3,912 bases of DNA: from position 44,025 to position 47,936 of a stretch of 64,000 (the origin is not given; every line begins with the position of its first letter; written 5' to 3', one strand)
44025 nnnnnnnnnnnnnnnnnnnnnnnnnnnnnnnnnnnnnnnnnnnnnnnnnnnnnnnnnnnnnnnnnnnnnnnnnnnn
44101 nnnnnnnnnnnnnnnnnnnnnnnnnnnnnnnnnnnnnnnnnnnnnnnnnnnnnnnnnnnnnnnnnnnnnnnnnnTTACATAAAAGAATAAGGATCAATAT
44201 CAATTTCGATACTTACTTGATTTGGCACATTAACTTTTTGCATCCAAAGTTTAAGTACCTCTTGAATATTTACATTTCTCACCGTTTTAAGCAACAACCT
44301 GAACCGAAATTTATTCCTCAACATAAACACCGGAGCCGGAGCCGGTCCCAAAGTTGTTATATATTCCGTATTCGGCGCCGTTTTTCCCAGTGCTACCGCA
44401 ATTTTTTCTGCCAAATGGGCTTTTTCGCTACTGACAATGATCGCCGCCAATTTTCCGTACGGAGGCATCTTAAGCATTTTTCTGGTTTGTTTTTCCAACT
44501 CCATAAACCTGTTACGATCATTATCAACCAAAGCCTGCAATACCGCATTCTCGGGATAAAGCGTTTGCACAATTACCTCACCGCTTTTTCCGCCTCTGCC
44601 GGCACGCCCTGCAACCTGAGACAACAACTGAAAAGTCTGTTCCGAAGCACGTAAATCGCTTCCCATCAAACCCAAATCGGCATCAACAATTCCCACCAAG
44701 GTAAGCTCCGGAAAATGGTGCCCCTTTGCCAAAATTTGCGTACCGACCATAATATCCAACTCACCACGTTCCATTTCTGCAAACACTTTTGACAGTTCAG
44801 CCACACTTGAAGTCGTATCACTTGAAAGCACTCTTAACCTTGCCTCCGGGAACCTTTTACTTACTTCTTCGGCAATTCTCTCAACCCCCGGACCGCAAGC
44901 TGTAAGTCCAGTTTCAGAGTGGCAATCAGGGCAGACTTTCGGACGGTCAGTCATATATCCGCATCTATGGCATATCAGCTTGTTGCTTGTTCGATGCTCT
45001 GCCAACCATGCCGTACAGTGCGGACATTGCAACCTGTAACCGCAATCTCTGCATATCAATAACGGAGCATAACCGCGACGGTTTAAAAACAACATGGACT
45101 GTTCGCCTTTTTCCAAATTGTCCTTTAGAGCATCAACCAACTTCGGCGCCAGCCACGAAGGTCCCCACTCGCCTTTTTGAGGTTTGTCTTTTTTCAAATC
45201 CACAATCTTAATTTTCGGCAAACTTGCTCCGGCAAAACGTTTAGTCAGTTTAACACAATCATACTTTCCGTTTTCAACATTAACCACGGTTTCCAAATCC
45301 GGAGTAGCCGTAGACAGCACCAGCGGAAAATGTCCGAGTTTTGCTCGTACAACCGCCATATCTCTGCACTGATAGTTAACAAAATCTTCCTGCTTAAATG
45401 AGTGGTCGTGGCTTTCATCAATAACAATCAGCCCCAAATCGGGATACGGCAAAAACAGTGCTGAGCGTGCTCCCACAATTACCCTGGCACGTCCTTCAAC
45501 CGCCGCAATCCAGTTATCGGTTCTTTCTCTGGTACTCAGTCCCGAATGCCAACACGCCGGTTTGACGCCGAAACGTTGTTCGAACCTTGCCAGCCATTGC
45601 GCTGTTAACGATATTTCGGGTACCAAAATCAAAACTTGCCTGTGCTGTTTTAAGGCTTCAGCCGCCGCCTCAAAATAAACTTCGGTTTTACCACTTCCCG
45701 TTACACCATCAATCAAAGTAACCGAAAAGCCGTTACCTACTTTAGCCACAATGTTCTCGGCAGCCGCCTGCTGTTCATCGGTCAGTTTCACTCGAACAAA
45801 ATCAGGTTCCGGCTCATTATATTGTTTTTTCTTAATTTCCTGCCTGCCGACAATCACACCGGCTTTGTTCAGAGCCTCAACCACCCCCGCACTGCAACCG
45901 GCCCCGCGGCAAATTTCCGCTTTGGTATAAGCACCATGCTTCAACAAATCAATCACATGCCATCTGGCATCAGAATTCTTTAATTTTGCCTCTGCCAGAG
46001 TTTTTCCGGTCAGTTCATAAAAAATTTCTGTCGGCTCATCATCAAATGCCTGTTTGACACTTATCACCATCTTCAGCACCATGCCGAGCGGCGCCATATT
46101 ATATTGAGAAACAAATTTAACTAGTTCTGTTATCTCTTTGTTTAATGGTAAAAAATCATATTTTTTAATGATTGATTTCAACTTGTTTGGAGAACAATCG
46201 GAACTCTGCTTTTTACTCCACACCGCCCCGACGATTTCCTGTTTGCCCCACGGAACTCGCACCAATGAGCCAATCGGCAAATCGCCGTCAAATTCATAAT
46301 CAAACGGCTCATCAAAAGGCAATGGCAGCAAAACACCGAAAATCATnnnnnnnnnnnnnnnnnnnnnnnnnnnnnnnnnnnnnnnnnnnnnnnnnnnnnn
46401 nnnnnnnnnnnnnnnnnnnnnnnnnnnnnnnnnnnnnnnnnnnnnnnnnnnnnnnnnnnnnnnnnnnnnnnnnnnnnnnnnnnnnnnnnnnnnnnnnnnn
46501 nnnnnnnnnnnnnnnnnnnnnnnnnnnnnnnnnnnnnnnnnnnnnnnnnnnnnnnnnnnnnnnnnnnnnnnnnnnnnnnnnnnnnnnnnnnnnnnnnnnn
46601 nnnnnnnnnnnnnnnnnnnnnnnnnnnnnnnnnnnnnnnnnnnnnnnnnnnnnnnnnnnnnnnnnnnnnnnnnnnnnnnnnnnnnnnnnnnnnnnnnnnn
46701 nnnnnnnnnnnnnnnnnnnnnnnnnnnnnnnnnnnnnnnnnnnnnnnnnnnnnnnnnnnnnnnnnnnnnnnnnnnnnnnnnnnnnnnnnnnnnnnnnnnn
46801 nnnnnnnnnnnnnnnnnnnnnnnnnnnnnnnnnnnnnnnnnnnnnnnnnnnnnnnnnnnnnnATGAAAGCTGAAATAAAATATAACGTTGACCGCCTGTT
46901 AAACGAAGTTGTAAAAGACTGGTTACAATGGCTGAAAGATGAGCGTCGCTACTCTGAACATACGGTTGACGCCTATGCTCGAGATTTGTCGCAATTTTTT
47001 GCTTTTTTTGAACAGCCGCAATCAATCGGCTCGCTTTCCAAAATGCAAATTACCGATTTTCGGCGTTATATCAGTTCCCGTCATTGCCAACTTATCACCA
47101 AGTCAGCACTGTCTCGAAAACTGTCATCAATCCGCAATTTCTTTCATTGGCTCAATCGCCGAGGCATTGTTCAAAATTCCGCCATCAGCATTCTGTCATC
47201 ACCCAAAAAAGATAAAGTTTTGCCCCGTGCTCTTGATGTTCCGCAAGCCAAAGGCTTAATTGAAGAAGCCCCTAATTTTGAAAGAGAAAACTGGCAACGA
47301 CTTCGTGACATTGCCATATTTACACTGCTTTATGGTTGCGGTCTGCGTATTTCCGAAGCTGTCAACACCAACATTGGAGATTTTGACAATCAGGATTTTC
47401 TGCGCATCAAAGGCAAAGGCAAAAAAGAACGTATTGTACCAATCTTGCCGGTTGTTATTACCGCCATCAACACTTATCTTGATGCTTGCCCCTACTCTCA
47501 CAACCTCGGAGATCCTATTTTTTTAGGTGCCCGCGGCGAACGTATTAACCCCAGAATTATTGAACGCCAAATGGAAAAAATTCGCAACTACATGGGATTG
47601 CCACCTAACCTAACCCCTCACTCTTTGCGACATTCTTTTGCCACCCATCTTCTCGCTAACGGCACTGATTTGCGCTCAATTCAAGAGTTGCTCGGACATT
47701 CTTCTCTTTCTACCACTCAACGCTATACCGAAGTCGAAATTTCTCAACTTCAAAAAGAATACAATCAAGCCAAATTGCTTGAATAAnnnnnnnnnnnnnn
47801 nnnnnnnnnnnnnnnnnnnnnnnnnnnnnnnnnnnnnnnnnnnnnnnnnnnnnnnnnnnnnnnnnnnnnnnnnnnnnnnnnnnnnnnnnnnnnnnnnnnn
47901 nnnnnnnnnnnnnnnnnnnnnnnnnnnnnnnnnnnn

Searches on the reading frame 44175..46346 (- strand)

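Call 54: search_protein_families(library=pfam, proteins=[window:44175-46346:-], max_evalue=0.00001)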
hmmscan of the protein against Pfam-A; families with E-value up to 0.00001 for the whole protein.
window:44175-46346:- (723 aa): 6 families
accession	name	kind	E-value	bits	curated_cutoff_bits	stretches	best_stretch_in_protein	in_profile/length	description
PF17764.6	PriA_3primeBD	-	9.9e-20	70.6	22.7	1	5-95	2-95/96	3'DNA-binding domain (3'BD)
PF18074.6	PriA_C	-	4.7e-19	69.4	26.9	1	629-719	1-95/95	Primosomal protein N C-terminal domain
PF00270.35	DEAD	-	7.6e-17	62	26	1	191-354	3-164/167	DEAD/DEAH box helicase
PF04851.21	ResIII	-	1.5e-16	61.2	22.5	1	186-324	2-142/164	Type III restriction enzyme, res subunit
PF00271.37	Helicase_C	-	3.3e-10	40.6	23.5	1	503-586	39-110/110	Helicase conserved C-terminal domain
PF18319.7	Zn_ribbon_PriA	-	2.1e-06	28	26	1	441-464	1-24/27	PriA DNA helicase Cys-rich region (CRR) domain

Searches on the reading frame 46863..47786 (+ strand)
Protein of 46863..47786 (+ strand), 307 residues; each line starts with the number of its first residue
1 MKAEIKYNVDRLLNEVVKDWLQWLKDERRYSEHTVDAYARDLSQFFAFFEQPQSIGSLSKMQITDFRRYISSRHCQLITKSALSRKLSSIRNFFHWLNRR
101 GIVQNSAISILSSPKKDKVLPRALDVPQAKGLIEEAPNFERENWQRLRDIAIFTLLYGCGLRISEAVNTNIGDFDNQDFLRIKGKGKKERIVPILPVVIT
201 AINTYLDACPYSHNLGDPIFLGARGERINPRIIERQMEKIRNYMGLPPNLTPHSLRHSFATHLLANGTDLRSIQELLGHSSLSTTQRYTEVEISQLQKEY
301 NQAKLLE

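Call 54: search_protein_families(library=pfam, proteins=[window:46863-47786:+], max_evalue=0.00001)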
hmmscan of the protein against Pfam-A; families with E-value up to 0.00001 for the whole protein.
window:46863-47786:+ (307 aa): 2 families
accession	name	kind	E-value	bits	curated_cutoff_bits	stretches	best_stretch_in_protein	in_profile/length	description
PF00589.27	Phage_integrase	-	2.6e-37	128.7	27.1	1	128-292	7-169/172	Phage integrase family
PF02899.23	Phage_int_SAM_1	-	9.9e-18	64.6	22.3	1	17-101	1-83/83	Phage integrase, N-terminal SAM-like domain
